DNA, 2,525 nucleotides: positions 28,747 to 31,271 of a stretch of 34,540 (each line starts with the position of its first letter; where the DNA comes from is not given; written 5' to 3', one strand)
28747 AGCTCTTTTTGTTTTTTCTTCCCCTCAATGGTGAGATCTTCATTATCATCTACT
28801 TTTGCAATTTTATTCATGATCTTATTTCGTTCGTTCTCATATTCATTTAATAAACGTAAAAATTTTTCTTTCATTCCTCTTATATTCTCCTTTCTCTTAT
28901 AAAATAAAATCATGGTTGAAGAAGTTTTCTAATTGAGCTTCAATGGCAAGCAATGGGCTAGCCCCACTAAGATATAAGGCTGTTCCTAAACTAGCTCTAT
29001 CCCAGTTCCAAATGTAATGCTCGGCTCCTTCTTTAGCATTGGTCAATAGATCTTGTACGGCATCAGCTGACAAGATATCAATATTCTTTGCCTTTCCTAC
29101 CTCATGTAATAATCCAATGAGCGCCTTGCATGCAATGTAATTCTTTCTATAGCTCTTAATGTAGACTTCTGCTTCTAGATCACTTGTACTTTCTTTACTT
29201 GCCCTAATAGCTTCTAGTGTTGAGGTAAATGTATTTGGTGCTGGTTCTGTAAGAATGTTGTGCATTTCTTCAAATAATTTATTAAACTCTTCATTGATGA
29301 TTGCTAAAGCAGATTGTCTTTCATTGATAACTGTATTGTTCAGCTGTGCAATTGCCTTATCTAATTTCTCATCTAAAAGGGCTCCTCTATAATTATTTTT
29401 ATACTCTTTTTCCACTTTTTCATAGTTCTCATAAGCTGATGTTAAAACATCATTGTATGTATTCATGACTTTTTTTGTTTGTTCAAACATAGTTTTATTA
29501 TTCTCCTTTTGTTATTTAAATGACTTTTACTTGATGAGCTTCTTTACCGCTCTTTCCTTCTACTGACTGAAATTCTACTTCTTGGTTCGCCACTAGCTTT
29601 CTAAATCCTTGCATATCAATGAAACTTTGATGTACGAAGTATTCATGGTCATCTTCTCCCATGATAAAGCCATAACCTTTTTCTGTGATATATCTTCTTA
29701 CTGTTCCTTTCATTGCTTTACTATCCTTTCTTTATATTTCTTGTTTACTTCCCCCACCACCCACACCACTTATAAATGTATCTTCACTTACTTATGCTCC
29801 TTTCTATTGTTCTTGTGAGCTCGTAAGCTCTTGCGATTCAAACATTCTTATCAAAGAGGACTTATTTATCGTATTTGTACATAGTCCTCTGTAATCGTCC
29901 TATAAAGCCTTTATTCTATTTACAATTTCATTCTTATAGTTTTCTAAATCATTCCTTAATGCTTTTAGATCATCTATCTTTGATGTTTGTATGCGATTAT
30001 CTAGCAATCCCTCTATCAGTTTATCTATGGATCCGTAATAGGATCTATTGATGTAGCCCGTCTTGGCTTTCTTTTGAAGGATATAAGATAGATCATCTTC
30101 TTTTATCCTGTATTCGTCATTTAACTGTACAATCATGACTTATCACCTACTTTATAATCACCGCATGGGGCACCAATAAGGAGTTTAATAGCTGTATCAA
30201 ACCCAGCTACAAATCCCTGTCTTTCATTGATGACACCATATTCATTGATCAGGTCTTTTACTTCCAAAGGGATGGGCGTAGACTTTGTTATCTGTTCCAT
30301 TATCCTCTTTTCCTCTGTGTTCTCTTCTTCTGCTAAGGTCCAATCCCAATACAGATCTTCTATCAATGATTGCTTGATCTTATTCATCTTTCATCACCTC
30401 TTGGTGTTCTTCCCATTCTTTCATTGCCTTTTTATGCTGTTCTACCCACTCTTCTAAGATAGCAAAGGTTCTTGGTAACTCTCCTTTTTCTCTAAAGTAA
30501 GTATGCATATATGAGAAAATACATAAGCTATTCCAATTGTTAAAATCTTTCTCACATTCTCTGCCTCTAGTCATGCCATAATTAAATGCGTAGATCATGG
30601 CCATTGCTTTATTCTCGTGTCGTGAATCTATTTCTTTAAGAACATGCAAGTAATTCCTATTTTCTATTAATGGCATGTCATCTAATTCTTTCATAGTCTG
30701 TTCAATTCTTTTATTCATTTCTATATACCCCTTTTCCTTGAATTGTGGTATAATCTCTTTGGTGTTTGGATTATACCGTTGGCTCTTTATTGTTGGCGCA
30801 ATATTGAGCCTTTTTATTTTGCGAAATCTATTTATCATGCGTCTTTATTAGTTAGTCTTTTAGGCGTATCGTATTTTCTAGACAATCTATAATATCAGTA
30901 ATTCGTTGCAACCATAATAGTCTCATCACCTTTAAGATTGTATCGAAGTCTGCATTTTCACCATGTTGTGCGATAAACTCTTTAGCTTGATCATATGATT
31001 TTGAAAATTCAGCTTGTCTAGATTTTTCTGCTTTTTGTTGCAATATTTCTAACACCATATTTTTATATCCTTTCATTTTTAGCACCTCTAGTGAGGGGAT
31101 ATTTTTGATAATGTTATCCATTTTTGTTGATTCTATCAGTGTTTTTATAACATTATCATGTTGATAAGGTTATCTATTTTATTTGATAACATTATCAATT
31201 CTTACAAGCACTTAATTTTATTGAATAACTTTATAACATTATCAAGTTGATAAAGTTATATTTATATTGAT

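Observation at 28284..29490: Twin ~196-aa unrecognisable proteins in the satellite accessory operon: candidate novel helper-interference or anti-phage module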

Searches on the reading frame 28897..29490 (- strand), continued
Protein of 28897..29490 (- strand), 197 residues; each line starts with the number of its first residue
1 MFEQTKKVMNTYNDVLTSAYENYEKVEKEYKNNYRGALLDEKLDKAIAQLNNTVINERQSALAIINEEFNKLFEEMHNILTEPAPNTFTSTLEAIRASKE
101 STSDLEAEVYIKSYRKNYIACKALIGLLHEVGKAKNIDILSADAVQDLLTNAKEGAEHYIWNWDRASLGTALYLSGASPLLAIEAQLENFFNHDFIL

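Call 86: search_dna_similar(query=P0119, collection=phages, mode=protein, max_evalue=0.001, max_rows=30)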
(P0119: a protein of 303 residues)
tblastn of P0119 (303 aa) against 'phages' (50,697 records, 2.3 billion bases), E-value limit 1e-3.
No match.

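Call 87: search_protein_families(library=pfam, proteins=[L016:7726-8895:+, L016:9053-9490:+, L016:9376-9795:+, L016:10019-10921:+, L016:6597-6791:+, L016:1338-2738:-, L016:5397-5750:+], max_evalue=0.01)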
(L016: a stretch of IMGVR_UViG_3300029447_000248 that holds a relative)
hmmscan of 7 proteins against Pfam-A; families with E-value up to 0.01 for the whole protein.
L016:7726-8895:+ (389 aa): 1 family
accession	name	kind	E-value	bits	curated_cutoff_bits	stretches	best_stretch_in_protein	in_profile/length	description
PF04233.19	Phage_Mu_F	-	1.2e-14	55.5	29.6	1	180-297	7-111/112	Phage Mu protein F like protein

L016:9053-9490:+ (145 aa): 1 family
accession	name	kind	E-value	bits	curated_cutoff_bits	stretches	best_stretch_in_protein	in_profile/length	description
PF04883.17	HK97-gp10_like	-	1.8e-08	35.7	21.4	1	25-85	14-78/78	Bacteriophage HK97-gp10, putative tail-component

L016:9376-9795:+ (139 aa): 0 families

L016:10019-10921:+ (300 aa): 5 families
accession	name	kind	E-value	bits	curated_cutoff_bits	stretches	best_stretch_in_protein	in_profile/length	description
PF04545.22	Sigma70_r4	-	9.2e-16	57.5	24.1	1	152-201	1-50/50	Sigma-70, region 4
PF08281.18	Sigma70_r4_2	-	3.1e-09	36.8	25.7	1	148-190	3-45/54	Sigma-70, region 4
PF04542.20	Sigma70_r2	-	1.3e-07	31.7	24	1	33-95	9-69/71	Sigma-70 region 2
PF07638.17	Sigma70_ECF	-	0.0055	17.1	21.1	1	145-189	126-169/185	ECF sigma factor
PF13518.12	HTH_28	-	0.006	17.1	25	0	160-193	1-34/52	Helix-turn-helix domain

L016:6597-6791:+ (64 aa): 1 family
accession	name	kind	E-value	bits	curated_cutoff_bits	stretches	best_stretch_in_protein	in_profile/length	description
PF09832.14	DUF2059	-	0.004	17.6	23.6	1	4-38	13-47/60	Uncharacterized protein conserved in bacteria (DUF2059)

L016:1338-2738:- (466 aa): 3 families
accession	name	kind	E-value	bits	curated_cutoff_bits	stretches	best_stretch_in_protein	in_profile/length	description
PF07508.19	Recombinase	-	9e-21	74.5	21.1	1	151-251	3-102/102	Recombinase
PF00239.26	Resolvase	-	4.4e-20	72.7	23.3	1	2-127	21-143/145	Resolvase, N terminal domain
PF13408.12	Zn_ribbon_recom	-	5e-05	24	25.3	1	262-313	2-57/58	Recombinase zinc beta ribbon domain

L016:5397-5750:+ (117 aa): 0 families
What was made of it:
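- L016: A, then a Phage_Mu_F protein (1e-14), then an HK97-gp10-like protein (2e-8), then a sigma factor (call 87).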

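Call 98: find_related_loci(query=A9, collection=viral_contigs, flank=10000)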
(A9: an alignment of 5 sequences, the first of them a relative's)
Query A9 (200 aa) in viral_contigs; peptide patterns used: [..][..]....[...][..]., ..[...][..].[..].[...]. (x = any residue, [..] = any of these).
95 stretches matched a pattern; 1 encode a relative of the query (tblastn E <= 1e-3); 1 distinct loci.
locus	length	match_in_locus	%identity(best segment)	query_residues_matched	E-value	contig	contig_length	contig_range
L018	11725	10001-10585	54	1-195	2e-72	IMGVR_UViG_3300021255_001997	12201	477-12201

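Call 99: find_related_loci(query=A10, collection=viral_contigs, flank=10000)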
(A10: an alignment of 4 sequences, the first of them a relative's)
Query A10 (188 aa) in viral_contigs; peptide patterns used: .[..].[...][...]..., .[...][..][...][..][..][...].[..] (x = any residue, [..] = any of these).
171 stretches matched a pattern, but none encodes a relative of the query by tblastn (E <= 1e-3).

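Call 110: search_protein_families(library=pfam, proteins=[L018:8523-8783:+, L018:9063-9587:+, L018:7421-8500:+, L018:2948-4870:+], max_evalue=0.01)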
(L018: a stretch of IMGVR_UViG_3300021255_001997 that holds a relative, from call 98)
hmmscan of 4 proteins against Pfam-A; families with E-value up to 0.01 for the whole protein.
L018:8523-8783:+ (86 aa): 0 families

L018:9063-9587:+ (174 aa): 1 family
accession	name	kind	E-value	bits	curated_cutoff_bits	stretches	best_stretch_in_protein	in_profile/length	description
PF04883.17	HK97-gp10_like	-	0.0041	18.5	21.4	0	5-76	3-78/78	Bacteriophage HK97-gp10, putative tail-component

L018:7421-8500:+ (359 aa): 5 families
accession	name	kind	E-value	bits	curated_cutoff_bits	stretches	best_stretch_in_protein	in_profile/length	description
PF04545.22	Sigma70_r4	-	9.1e-14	51.2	24.1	1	191-237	3-49/50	Sigma-70, region 4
PF04542.20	Sigma70_r2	-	2.2e-11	43.8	24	1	23-87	1-66/71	Sigma-70 region 2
PF01381.28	HTH_3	-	6e-05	23.4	23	1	303-355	1-55/55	Helix-turn-helix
PF13443.12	HTH_26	-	0.00011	22.8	22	1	302-344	1-46/63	Cro/C1-type HTH DNA-binding domain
PF12844.13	HTH_19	-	0.004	17.5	30.2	0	301-353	2-56/64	Helix-turn-helix domain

L018:2948-4870:+ (640 aa): 5 families
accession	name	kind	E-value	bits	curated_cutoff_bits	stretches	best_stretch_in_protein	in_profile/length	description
PF19263.5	DUF5906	-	1.8e-19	70.9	27.6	1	382-487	1-110/114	Family of unknown function (DUF5906)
PF08706.16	D5_N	-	1.8e-13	51.5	22.4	1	263-352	54-144/145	D5 N terminal like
PF03288.22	Pox_D5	-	3.8e-05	24.5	21.4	1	560-618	1-57/86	Poxvirus D5 protein-like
PF08708.16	PriCT_1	-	0.00047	20.1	21.1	1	164-211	12-58/67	Primase C terminal 1 (PriCT-1)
PF02257.21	RFX_DNA_binding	-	0.0035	18.4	27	1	578-625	17-61/79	RFX DNA-binding domain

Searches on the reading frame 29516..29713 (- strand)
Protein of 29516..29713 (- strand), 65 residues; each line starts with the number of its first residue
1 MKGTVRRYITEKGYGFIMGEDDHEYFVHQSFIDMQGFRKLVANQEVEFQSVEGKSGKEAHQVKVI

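Call 4: search_protein_families(library=pfam, proteins=[window:29516-29713:-], max_evalue=0.1)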
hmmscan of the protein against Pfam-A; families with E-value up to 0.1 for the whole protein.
window:29516-29713:- (65 aa): 2 families
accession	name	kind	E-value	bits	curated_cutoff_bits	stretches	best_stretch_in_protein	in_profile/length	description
PF00313.28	CSD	-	1e-17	64.2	27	1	1-64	1-65/66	'Cold-shock' DNA-binding domain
PF22707.2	S1CSD-TOTE-2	-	0.021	15.3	27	1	2-34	4-29/60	S1/CSD-like domain 2 of the TOTE conflict systems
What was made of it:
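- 29516..29713 (-): Cold-shock-domain protein, 65 aa, immediately upstream of A. Pfam CSD 1e-17 (call 4).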

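Call 5: search_protein_families(library=phrogs, proteins=[window:29516-29713:-], max_evalue=0.1)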
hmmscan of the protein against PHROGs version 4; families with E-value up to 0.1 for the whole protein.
window:29516-29713:- (65 aa): 2 families
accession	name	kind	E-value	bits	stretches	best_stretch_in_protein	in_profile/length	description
phrog_729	-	other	1.9e-13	51.1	1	1-64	14-78/277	cold shock protein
phrog_4471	-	unknown function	0.073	14.3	1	3-53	13-67/85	-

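Call 6: search_protein_families(library=padloc, proteins=[window:29516-29713:-], max_evalue=1)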
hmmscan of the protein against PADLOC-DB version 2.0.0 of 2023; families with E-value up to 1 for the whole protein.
window:29516-29713:- (65 aa): 1 family
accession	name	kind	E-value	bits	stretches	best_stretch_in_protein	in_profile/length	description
PDLC02916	CSD_V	-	1.5e-06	26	1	2-64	3-63/64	-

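Call 7: search_protein_families(library=ncbifam, proteins=[window:29516-29713:-], max_evalue=1)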
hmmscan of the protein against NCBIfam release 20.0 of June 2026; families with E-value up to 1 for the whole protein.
window:29516-29713:- (65 aa): 11 families
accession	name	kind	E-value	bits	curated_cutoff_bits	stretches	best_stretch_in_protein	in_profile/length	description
NF049933.1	TransAntitermCspE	equivalog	4.7e-14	52.3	120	1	2-65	5-69/69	transcription antiterminator/RNA stability regulator CspE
TIGR02381.1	cspD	equivalog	5.4e-13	48.7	115.4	1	2-64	3-66/68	cold shock domain-containing protein CspD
NF007062.0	PRK09507.1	subfamily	6.6e-12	45.2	133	1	1-63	4-67/69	transcription antiterminator/RNA stability regulator CspE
NF007405.0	PRK09937.1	equivalog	1.1e-10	41.6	152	1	2-60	3-62/74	cold shock-like protein CspD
NF008190.0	PRK10943.1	subfamily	2.6e-10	40.1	137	1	1-64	4-68/69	cold shock-like protein CspC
NF011574.0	PRK14998.1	equivalog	4e-10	39.8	147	1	2-60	3-62/73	cold shock-like protein CspD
NF007378.0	PRK09890.1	equivalog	9.4e-10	38.6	144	1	1-62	5-67/70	cold shock protein CspG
NF007679.0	PRK10354.1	subfamily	2.3e-08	34.2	130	1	1-63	5-68/70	RNA chaperone/antiterminator CspA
NF038236.1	retron_eff_Se72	equivalog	3.3e-05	23.7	82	1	3-64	1-61/62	retron Se72 family effector protein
NF012008.0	PRK15464.1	equivalog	0.0054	16.8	141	1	1-62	5-67/70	cold shock-like protein CspH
NF012007.0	PRK15463.1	subfamily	0.0071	16.2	111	1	1-62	5-67/70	cold shock-like protein CspF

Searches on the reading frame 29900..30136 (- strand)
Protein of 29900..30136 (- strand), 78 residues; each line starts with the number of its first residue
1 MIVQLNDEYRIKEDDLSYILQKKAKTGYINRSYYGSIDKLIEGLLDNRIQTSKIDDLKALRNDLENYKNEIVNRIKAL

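Call 4: search_protein_families(library=pfam, proteins=[window:29900-30136:-], max_evalue=0.1)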
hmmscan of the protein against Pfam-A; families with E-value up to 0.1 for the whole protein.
window:29900-30136:- (78 aa): 0 families

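Call 5: search_protein_families(library=phrogs, proteins=[window:29900-30136:-], max_evalue=0.1)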
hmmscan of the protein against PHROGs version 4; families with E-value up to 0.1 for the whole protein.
window:29900-30136:- (78 aa): 2 families
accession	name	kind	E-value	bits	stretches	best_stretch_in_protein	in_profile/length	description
phrog_154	-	DNA, RNA and nucleotide metabolism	2.8e-09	38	1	1-76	6-90/112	replication initiation protein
phrog_33705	-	unknown function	0.00072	20.3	1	21-67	31-78/157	-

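Call 6: search_protein_families(library=padloc, proteins=[window:29900-30136:-], max_evalue=1)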
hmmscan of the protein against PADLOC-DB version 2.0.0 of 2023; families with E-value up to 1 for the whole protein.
window:29900-30136:- (78 aa): 0 families

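Call 7: search_protein_families(library=ncbifam, proteins=[window:29900-30136:-], max_evalue=1)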
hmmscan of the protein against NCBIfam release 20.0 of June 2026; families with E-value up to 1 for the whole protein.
window:29900-30136:- (78 aa): 0 families

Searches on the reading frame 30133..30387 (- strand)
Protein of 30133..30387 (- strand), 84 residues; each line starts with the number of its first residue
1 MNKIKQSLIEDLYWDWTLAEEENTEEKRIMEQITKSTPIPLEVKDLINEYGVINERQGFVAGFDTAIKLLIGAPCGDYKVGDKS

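Call 4: search_protein_families(library=pfam, proteins=[window:30133-30387:-], max_evalue=0.1)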
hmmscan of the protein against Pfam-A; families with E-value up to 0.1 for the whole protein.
window:30133-30387:- (84 aa): 0 families

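Call 5: search_protein_families(library=phrogs, proteins=[window:30133-30387:-], max_evalue=0.1)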
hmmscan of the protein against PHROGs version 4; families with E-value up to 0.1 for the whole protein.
window:30133-30387:- (84 aa): 0 families

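Call 6: search_protein_families(library=padloc, proteins=[window:30133-30387:-], max_evalue=1)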
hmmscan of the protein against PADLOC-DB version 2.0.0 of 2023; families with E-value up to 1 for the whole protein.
window:30133-30387:- (84 aa): 1 family
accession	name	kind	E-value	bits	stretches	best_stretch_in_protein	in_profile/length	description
PDLC04104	HerA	-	0.045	10.5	1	22-53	82-113/379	-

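Call 7: search_protein_families(library=ncbifam, proteins=[window:30133-30387:-], max_evalue=1)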
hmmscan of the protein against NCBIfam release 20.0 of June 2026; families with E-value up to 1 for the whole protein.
window:30133-30387:- (84 aa): 0 families

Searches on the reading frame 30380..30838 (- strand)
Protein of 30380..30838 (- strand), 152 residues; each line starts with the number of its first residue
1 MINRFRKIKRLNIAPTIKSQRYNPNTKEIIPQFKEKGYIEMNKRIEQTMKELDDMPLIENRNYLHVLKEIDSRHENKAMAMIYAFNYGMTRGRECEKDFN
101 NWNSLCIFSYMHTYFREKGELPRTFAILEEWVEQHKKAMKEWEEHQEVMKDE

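Call 4: search_protein_families(library=pfam, proteins=[window:30380-30838:-], max_evalue=0.1)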
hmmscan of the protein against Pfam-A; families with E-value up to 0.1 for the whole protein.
window:30380-30838:- (152 aa): 1 family
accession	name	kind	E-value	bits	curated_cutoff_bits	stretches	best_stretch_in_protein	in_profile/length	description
PF20733.2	LRIM1_dimer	-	0.077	13.3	35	0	34-78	79-123/187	Dimerization domain in LRIM1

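Call 5: search_protein_families(library=phrogs, proteins=[window:30380-30838:-], max_evalue=0.1)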
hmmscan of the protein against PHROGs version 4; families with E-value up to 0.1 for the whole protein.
window:30380-30838:- (152 aa): 1 family
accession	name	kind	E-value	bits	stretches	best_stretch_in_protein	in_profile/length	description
phrog_36762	-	unknown function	0.084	13.8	1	57-130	66-136/165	-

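Call 6: search_protein_families(library=padloc, proteins=[window:30380-30838:-], max_evalue=1)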
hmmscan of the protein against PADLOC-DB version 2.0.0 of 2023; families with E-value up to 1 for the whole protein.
window:30380-30838:- (152 aa): 0 families

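Call 7: search_protein_families(library=ncbifam, proteins=[window:30380-30838:-], max_evalue=1)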
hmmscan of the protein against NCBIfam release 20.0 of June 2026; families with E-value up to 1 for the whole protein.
window:30380-30838:- (152 aa): 1 family
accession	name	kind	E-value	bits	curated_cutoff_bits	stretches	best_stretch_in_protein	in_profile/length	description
NF005977.0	PRK08068.1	subfamily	0.06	12.5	494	1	23-84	116-174/391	transaminase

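Call 64: search_dna_similar(query=window:30380-30838:-, collection=phages, mode=protein, max_evalue=0.01, max_rows=20)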
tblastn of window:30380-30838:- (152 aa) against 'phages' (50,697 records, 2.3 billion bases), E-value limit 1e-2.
No match.

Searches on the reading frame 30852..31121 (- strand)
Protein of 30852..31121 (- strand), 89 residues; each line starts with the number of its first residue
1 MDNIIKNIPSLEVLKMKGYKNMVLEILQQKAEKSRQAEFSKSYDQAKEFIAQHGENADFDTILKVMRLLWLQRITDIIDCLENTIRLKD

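Call 4: search_protein_families(library=pfam, proteins=[window:30852-31121:-], max_evalue=0.1)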
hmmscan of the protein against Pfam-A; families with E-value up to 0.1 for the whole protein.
window:30852-31121:- (89 aa): 1 family
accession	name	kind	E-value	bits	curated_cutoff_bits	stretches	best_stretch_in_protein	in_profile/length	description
PF12681.13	Glyoxalase_2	-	0.006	17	30.1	1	17-86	44-112/118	Glyoxalase-like domain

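Call 5: search_protein_families(library=phrogs, proteins=[window:30852-31121:-], max_evalue=0.1)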
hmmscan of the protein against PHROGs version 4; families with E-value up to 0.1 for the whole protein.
window:30852-31121:- (89 aa): 1 family
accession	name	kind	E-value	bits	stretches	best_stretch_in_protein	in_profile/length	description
phrog_1927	-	tail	0.098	13.8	0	29-83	18-71/98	tail assembly chaperone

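Call 6: search_protein_families(library=padloc, proteins=[window:30852-31121:-], max_evalue=1)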
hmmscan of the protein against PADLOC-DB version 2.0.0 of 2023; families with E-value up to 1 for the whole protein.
window:30852-31121:- (89 aa): 0 families

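Call 7: search_protein_families(library=ncbifam, proteins=[window:30852-31121:-], max_evalue=1)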
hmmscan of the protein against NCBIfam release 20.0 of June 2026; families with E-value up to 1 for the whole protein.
window:30852-31121:- (89 aa): 0 families
